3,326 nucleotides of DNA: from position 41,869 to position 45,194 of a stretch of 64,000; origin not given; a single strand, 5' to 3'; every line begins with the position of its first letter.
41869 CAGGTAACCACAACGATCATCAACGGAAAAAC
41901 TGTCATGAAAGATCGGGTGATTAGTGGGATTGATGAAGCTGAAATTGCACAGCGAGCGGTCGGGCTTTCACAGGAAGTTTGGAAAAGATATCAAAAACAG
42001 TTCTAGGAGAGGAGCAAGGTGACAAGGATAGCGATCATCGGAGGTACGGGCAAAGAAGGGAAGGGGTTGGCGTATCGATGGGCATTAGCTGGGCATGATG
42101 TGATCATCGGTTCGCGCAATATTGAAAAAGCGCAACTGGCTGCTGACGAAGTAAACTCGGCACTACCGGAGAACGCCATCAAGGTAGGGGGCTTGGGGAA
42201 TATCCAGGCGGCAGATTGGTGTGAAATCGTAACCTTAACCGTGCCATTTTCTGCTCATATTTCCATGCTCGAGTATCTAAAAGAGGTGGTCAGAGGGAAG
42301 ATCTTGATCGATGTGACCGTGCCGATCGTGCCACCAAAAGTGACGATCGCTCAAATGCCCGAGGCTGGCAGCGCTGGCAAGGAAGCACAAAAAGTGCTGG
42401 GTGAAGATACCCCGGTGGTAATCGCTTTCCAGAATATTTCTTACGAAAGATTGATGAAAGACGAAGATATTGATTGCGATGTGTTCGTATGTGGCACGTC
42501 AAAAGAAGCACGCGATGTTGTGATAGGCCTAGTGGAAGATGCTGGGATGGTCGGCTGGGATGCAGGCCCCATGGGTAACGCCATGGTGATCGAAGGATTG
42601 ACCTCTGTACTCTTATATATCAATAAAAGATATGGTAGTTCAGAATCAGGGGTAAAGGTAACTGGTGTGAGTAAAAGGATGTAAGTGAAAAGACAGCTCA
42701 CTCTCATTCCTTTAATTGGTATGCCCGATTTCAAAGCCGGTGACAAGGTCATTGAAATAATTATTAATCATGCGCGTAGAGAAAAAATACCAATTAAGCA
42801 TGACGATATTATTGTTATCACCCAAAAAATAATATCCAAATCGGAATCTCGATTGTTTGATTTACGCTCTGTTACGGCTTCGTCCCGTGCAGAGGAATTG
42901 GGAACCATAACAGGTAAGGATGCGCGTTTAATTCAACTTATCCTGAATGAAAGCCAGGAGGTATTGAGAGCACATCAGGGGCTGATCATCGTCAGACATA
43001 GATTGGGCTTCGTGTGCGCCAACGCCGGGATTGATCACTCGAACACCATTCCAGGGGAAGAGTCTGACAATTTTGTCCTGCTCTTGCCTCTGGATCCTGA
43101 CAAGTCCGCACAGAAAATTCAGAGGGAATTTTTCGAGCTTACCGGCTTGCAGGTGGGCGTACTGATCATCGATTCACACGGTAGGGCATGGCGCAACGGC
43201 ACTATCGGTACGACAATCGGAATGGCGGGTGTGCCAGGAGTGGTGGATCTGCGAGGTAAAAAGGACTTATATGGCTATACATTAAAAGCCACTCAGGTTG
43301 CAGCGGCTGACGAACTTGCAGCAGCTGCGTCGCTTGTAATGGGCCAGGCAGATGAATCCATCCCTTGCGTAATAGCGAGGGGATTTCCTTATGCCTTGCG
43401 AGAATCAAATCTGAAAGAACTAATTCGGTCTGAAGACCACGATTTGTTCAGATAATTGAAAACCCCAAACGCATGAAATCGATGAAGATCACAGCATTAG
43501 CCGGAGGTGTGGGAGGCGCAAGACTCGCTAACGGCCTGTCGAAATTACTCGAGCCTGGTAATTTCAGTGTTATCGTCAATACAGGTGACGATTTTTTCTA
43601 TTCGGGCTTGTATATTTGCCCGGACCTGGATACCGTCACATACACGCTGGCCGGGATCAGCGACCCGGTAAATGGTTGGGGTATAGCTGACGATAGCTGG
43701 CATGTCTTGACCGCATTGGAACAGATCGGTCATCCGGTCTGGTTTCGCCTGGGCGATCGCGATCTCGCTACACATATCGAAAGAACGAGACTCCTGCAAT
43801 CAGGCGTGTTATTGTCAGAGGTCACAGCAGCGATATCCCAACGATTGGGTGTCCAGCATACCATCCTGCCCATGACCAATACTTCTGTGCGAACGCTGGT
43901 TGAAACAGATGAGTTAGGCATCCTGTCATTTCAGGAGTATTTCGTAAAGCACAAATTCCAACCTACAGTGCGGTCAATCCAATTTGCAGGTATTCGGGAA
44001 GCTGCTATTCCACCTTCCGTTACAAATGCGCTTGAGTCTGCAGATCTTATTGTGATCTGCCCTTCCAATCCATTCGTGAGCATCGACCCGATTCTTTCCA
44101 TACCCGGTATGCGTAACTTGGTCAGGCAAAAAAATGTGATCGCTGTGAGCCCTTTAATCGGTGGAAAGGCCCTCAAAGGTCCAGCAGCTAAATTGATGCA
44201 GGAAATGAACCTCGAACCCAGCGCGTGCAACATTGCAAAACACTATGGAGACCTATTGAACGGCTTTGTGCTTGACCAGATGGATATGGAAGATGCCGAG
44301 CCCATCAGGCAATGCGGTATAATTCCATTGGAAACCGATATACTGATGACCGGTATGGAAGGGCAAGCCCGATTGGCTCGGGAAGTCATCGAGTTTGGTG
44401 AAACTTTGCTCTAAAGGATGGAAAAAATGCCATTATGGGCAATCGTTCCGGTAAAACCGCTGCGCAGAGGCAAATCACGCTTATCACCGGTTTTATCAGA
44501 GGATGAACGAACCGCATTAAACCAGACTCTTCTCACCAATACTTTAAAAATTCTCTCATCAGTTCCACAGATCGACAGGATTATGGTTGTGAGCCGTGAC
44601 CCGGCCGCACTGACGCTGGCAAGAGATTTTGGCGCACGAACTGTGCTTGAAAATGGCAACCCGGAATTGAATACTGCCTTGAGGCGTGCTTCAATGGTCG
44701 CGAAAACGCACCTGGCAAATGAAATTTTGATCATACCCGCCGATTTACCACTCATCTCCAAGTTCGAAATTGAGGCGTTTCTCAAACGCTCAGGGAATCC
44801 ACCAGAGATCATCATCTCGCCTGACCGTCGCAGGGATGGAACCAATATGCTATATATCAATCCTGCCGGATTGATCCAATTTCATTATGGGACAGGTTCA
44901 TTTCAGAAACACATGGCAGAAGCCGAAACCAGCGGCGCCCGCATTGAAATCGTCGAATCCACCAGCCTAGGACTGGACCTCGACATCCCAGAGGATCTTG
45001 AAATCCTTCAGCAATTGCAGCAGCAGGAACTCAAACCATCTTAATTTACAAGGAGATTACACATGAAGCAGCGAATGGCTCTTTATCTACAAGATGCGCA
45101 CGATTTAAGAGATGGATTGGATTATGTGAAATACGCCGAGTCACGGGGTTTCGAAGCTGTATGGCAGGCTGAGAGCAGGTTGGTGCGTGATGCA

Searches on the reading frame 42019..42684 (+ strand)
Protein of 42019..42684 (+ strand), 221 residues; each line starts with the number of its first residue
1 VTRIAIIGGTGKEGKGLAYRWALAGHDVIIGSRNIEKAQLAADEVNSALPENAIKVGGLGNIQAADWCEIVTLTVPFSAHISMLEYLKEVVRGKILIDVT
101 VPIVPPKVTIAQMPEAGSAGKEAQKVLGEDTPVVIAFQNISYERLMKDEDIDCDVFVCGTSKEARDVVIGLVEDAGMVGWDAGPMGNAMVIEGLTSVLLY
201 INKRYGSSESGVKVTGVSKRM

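Call 42: search_protein_families(library=pfam, proteins=[window:42019-42684:+], max_evalue=0.00001)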
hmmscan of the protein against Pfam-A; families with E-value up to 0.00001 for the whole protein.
window:42019-42684:+ (221 aa): 1 family
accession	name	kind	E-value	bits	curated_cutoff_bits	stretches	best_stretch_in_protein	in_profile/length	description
PF03807.23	F420_oxidored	-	2.3e-16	60.6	21.6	1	3-102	1-94/94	NADP oxidoreductase coenzyme F420-dependent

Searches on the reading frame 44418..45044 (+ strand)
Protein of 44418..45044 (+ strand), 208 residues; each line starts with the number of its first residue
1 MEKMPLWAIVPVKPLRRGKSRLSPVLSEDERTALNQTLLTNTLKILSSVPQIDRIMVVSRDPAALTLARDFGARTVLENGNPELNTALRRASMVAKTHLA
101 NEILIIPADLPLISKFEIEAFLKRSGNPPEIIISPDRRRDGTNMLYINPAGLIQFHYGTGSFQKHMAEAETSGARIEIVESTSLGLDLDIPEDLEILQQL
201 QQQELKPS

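Call 42: search_protein_families(library=pfam, proteins=[window:44418-45044:+], max_evalue=0.00001)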
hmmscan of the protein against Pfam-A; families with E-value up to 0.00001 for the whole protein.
window:44418-45044:+ (208 aa): 2 families
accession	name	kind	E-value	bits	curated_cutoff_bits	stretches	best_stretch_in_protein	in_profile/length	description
PF01983.22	CofC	-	6.4e-36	124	22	1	8-195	3-180/217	Guanylyl transferase CofC like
PF12804.13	NTP_transf_3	-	3e-07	31.2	27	1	36-145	24-131/160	MobA-like NTP transferase domain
